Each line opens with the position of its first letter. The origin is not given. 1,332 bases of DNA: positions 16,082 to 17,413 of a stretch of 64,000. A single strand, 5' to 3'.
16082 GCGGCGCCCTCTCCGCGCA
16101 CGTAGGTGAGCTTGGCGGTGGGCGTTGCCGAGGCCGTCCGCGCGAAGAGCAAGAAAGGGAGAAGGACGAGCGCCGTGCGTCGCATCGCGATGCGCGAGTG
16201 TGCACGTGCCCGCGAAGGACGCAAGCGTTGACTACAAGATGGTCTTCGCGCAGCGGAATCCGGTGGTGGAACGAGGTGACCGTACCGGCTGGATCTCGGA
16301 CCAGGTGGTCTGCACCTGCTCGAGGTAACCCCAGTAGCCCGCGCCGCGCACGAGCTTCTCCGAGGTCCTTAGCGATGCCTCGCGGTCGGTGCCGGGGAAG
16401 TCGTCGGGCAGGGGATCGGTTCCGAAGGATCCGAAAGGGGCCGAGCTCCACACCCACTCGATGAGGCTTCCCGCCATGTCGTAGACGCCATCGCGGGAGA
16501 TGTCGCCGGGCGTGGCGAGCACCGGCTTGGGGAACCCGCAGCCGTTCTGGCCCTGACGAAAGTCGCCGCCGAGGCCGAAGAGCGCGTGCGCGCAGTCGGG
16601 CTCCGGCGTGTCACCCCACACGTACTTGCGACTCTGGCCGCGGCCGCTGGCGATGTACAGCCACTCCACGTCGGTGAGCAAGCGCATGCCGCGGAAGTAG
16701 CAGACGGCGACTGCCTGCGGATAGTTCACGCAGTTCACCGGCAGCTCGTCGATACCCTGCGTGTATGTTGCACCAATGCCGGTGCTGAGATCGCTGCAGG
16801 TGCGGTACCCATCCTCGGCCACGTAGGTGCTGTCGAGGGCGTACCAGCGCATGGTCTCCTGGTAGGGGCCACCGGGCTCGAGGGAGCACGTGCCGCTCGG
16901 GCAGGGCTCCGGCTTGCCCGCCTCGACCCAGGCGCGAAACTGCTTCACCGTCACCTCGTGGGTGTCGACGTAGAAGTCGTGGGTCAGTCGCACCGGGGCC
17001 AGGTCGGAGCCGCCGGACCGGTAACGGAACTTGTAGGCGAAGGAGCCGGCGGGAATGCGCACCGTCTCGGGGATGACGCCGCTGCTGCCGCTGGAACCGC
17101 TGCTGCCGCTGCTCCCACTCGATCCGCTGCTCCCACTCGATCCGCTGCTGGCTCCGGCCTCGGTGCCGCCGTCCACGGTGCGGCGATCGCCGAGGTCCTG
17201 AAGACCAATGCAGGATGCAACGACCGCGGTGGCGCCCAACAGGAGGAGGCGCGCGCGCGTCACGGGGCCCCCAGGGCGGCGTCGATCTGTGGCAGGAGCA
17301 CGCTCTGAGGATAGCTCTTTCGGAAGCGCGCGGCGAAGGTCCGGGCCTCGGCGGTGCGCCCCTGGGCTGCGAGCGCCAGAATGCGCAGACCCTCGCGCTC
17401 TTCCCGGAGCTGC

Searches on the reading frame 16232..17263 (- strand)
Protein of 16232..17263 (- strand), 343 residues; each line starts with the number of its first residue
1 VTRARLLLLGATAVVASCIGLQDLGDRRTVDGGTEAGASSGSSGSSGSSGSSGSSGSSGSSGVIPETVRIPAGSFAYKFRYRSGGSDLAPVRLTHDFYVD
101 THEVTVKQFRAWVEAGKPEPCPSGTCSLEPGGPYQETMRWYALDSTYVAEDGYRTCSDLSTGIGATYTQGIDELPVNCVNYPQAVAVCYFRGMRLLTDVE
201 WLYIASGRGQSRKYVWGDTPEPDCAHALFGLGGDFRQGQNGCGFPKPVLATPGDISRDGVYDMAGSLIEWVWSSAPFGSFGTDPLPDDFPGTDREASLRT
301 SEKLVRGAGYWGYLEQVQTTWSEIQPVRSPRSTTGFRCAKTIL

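Call 8: search_protein_families(library=pfam, max_evalue=0.1, proteins=[window:16232-17263:-])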
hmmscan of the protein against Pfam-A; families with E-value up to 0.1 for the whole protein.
window:16232-17263:- (343 aa): 2 families
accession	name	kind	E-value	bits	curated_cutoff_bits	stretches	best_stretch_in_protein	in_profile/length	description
PF03781.23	FGE-sulfatase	-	1.1e-26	94.5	23.3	1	65-340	3-255/255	Sulfatase-modifying factor enzyme 1-like domain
PF01391.23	Collagen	-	0.069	13.4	27.2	0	41-62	31-52/60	Collagen triple helix repeat (20 copies)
